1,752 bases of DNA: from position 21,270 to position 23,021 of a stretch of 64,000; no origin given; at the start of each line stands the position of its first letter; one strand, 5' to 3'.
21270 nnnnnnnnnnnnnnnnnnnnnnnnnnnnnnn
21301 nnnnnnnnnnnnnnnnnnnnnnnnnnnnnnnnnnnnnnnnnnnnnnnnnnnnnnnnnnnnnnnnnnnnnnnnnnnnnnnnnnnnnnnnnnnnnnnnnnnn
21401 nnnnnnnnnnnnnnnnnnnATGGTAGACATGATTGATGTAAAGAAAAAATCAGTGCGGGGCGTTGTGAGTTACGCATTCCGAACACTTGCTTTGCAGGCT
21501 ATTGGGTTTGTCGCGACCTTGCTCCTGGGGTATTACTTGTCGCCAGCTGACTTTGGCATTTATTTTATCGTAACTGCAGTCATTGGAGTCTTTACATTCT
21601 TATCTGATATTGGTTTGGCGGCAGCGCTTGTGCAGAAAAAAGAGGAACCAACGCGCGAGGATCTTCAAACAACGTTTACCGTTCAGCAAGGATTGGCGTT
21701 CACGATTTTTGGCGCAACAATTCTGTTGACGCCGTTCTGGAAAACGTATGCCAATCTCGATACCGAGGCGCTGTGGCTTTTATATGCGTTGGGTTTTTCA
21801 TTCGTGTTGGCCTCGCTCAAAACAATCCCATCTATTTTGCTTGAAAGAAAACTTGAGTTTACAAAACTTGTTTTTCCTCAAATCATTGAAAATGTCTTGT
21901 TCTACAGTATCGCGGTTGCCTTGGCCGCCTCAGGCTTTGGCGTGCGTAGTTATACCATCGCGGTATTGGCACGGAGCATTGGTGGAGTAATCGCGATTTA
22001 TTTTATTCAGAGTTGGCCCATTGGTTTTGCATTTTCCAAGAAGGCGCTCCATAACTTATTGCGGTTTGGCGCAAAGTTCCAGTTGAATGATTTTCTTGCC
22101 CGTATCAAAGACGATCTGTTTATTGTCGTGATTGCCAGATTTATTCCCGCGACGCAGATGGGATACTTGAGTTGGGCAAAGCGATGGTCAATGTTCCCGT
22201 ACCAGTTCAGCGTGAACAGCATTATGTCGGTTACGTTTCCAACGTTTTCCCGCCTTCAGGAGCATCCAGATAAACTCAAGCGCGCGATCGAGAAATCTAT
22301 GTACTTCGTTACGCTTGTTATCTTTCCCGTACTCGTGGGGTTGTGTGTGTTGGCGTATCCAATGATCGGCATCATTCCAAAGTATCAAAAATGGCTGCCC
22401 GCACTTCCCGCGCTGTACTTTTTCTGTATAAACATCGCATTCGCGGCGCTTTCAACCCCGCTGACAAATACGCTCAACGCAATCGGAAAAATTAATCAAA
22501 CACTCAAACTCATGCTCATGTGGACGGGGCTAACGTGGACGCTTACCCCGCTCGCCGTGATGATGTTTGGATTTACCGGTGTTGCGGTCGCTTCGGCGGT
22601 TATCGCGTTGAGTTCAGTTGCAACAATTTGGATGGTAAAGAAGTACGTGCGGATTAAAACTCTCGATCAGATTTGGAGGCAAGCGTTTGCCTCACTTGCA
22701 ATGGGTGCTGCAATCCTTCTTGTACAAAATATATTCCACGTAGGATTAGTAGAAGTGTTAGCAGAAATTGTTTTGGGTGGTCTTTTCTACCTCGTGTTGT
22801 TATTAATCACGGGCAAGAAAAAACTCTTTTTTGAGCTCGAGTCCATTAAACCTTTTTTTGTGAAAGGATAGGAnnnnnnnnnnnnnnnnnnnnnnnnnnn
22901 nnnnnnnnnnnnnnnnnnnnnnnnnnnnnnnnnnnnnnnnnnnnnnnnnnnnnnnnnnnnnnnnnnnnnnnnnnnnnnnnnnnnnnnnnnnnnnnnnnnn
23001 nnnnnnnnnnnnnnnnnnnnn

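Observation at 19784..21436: Three-member GT-C-like family with an HDxxH ... FPxRW ... GYGYP ... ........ signature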

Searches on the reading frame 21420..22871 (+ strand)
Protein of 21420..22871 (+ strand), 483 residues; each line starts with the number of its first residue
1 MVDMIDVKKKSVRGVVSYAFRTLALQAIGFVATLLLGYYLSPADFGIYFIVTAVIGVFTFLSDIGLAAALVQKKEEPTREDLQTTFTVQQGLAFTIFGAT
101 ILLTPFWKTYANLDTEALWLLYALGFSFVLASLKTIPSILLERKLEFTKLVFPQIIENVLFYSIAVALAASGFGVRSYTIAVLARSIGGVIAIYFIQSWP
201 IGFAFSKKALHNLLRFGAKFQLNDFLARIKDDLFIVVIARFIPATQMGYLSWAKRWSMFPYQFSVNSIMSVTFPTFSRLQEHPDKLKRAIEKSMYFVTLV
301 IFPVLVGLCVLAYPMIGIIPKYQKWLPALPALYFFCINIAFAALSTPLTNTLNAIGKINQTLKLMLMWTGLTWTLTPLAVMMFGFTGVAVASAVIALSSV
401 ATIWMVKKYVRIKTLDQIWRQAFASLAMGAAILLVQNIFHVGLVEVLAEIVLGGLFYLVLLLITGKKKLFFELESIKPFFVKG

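Call 11: search_protein_families(library=pfam, proteins=[window:21420-22871:+], max_evalue=0.01)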
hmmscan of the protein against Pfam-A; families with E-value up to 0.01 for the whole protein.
window:21420-22871:+ (483 aa): 3 families
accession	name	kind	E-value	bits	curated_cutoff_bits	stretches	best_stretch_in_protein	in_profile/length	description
PF13440.11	Polysacc_synt_3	-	6.7e-53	180.3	23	1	40-328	6-291/293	Polysaccharide biosynthesis protein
PF01943.22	Polysacc_synt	-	1.7e-26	93.7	28.2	1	12-280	2-274/274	Polysaccharide biosynthesis protein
PF03023.19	MurJ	-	8.2e-08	31.7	27.4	1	96-448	75-446/451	Lipid II flippase MurJ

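Call 78: search_protein_families(library=ncbifam, proteins=[window:21420-22871:+], max_evalue=0.00001)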
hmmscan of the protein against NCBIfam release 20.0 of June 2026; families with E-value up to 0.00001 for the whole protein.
window:21420-22871:+ (483 aa): 4 families
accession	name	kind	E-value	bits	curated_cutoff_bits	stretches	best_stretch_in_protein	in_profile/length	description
NF007773.0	PRK10459.1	equivalog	6e-44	150.9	273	1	7-474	3-476/492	MOP flippase family protein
NF058658.1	Oglyco_Wzx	exception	5.2e-36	124.7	720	1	7-466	6-465/478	O-glycosylation flippase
NF047674.1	TeichurnBiosyTuaB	equivalog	5.2e-27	95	580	1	4-462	1-467/469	teichuronic acid biosynthesis protein TuaB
TIGR01695.1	murJ_mviN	equivalog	1.2e-10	40.7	235.55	1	92-469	97-501/506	murein biosynthesis integral membrane protein MurJ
